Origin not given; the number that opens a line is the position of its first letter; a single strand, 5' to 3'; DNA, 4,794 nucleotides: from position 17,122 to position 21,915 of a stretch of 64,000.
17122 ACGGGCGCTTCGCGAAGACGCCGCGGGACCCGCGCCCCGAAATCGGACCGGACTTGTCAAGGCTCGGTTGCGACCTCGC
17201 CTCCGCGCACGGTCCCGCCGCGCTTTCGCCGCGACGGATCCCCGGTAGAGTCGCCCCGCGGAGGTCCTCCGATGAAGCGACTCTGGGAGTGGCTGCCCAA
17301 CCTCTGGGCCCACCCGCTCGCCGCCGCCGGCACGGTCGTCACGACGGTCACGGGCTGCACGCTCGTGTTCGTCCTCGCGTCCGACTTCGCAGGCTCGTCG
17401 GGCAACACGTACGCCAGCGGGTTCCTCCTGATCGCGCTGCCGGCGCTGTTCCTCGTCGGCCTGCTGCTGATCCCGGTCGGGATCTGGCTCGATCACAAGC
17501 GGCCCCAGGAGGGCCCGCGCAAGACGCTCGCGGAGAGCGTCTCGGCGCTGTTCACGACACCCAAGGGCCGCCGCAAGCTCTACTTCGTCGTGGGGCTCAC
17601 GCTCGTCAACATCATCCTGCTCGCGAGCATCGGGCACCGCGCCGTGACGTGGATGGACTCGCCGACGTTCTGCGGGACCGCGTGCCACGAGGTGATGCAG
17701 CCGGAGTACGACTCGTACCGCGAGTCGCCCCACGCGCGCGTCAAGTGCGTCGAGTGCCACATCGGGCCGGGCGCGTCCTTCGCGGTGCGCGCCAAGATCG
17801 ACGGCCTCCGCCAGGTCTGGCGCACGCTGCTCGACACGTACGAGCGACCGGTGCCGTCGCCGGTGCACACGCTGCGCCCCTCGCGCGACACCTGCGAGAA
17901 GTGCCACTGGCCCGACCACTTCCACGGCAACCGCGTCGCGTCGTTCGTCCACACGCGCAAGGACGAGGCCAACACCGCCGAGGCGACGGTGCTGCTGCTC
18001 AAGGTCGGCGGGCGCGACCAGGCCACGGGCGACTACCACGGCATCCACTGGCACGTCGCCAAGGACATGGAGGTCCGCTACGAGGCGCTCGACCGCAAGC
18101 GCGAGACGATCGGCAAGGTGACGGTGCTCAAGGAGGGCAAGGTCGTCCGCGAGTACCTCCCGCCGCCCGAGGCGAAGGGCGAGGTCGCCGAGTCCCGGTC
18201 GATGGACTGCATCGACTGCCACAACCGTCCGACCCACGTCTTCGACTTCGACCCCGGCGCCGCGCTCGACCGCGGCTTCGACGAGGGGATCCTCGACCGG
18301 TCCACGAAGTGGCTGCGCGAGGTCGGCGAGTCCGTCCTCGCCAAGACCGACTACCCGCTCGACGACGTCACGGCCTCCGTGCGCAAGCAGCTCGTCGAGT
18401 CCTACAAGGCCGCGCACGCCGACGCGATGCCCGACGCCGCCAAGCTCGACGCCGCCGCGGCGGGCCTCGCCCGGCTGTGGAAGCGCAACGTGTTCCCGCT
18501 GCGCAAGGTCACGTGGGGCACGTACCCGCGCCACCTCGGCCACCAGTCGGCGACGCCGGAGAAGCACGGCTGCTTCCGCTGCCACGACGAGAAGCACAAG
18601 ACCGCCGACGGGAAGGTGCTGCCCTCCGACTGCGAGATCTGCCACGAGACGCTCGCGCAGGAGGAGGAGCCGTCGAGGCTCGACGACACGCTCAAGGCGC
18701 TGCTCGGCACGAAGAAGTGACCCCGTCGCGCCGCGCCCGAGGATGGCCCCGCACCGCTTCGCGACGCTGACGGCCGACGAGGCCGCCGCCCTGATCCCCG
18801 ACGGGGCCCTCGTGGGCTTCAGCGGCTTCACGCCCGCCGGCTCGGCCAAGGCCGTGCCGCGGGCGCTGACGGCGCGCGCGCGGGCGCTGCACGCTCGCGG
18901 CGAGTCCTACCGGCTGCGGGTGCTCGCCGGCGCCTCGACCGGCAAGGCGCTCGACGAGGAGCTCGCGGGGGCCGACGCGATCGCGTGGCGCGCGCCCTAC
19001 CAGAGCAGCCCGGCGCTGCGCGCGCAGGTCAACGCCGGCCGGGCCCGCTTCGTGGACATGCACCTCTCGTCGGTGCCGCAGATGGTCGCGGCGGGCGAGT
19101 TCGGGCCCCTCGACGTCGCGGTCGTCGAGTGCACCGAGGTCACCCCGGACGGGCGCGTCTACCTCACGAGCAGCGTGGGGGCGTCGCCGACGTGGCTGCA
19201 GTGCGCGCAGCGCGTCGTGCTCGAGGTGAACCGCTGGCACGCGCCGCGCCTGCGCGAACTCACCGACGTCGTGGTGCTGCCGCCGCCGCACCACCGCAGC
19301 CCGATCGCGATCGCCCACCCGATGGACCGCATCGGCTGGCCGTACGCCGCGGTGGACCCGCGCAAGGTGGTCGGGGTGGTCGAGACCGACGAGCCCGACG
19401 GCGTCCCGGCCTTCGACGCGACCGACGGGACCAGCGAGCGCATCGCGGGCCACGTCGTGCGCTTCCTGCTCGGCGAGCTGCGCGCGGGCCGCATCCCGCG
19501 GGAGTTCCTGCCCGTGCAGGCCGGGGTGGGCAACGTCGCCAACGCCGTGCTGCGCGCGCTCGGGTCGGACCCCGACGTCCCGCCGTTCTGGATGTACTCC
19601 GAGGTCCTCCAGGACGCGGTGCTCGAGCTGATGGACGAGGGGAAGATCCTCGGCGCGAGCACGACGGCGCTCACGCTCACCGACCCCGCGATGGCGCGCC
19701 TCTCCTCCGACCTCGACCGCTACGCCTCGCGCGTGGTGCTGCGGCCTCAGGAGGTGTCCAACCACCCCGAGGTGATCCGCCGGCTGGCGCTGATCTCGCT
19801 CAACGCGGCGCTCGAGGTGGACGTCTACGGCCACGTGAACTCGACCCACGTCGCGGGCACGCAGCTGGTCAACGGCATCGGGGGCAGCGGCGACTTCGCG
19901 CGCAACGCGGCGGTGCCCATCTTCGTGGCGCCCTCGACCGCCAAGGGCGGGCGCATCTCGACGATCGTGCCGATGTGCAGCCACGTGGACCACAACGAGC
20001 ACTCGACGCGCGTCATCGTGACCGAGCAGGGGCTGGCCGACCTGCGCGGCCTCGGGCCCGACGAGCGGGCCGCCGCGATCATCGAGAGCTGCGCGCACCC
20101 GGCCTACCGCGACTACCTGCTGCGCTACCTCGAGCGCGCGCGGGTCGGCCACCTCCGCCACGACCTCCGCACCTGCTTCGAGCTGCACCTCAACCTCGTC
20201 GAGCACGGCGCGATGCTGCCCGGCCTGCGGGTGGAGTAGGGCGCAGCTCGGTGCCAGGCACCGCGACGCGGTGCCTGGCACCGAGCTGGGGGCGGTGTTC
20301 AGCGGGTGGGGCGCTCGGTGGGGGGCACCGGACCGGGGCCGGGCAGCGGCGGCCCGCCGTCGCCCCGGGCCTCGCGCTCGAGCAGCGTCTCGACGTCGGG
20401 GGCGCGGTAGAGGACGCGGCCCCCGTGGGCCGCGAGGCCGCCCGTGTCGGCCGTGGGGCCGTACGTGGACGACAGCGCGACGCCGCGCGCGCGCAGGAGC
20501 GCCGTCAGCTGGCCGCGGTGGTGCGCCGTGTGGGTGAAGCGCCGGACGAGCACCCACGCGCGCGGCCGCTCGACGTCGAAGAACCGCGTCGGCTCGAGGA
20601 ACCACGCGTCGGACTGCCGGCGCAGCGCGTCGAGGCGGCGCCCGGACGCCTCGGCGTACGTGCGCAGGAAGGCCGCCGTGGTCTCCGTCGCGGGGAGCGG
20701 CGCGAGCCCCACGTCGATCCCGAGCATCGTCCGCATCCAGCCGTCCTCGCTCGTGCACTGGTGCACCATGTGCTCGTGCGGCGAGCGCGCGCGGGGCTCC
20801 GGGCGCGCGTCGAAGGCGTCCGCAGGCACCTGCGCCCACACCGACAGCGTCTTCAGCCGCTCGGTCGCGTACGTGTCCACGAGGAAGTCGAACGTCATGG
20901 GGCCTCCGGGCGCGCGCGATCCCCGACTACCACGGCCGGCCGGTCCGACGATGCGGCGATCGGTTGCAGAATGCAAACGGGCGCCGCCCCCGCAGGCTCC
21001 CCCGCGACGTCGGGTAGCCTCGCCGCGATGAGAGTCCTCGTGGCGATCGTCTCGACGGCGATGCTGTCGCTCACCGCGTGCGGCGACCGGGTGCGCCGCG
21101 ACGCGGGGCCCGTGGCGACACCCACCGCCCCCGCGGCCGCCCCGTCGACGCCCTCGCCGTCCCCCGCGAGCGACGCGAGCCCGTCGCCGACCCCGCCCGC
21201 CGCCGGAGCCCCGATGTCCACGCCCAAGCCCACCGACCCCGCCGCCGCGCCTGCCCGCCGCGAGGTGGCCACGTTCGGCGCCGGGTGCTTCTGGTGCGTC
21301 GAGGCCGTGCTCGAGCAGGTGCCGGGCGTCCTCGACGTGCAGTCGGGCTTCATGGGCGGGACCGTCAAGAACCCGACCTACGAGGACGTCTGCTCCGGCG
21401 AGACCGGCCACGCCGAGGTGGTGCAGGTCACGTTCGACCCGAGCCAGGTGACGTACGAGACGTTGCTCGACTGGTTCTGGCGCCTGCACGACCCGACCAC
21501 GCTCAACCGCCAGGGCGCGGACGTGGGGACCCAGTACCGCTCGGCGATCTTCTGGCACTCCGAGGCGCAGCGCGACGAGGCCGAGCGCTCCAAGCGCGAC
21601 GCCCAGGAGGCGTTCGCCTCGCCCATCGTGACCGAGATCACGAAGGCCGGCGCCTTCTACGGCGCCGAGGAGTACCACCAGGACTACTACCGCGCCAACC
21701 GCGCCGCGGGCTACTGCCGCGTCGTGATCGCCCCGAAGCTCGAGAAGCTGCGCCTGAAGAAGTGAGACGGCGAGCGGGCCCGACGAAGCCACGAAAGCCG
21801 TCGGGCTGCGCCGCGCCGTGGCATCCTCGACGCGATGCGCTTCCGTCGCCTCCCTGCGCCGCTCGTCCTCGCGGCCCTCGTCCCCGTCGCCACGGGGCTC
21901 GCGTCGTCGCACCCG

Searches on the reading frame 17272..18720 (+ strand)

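Call 45: search_protein_families(library=pfam, proteins=[window:17272-18720:+], max_evalue=0.0001)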
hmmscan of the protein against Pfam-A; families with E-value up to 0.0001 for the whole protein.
window:17272-18720:+ (482 aa): 2 families
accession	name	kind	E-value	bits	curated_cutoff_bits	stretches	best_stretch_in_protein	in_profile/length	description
PF03264.19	Cytochrom_NNT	-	5.1e-10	39.8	24.1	1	103-191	8-100/174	NapC/NirT cytochrome c family, N-terminal region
PF14522.11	Cytochrome_C7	-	6.8e-05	23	24.8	0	427-459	37-67/67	Cytochrome c7 and related cytochrome c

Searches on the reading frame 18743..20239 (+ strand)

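Call 45: search_protein_families(library=pfam, proteins=[window:18743-20239:+], max_evalue=0.0001)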
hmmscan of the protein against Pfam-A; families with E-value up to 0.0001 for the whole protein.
window:18743-20239:+ (498 aa): 3 families
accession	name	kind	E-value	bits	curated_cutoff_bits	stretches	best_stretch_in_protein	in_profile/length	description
PF13336.12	AcetylCoA_hyd_C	-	1.1e-41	142.8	23.7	1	320-462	5-153/154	Acetyl-CoA hydrolase/transferase C-terminal domain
PF02550.21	AcetylCoA_hydro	-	3.4e-32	112.5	24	1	10-214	11-198/198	Acetyl-CoA hydrolase/transferase N-terminal domain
PF04223.18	CitF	-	1.2e-05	25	27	1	339-432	313-403/466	Citrate lyase, alpha subunit (CitF)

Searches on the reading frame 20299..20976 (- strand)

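Call 45: search_protein_families(library=pfam, proteins=[window:20299-20976:-], max_evalue=0.0001)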
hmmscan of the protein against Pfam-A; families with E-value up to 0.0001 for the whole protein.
window:20299-20976:- (225 aa): 2 families
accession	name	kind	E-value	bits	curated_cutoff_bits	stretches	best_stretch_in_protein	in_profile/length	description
PF05163.17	DinB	-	2e-11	44.6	23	1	36-175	12-156/165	DinB family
PF12867.12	DinB_2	-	3.9e-09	37.5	24.8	1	39-157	5-128/128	DinB superfamily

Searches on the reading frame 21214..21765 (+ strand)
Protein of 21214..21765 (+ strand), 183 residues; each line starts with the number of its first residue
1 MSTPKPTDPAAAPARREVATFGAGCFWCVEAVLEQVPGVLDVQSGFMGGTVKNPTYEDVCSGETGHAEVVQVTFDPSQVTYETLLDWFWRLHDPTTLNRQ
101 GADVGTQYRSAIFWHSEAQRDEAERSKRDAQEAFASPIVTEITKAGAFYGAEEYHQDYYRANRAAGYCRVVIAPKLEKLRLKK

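Call 45: search_protein_families(library=pfam, proteins=[window:21214-21765:+], max_evalue=0.0001)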
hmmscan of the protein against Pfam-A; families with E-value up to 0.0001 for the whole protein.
window:21214-21765:+ (183 aa): 1 family
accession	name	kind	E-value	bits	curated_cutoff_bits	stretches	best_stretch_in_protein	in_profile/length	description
PF01625.27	PMSR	-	6.4e-67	225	23.7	1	19-168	2-152/153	Peptide methionine sulfoxide reductase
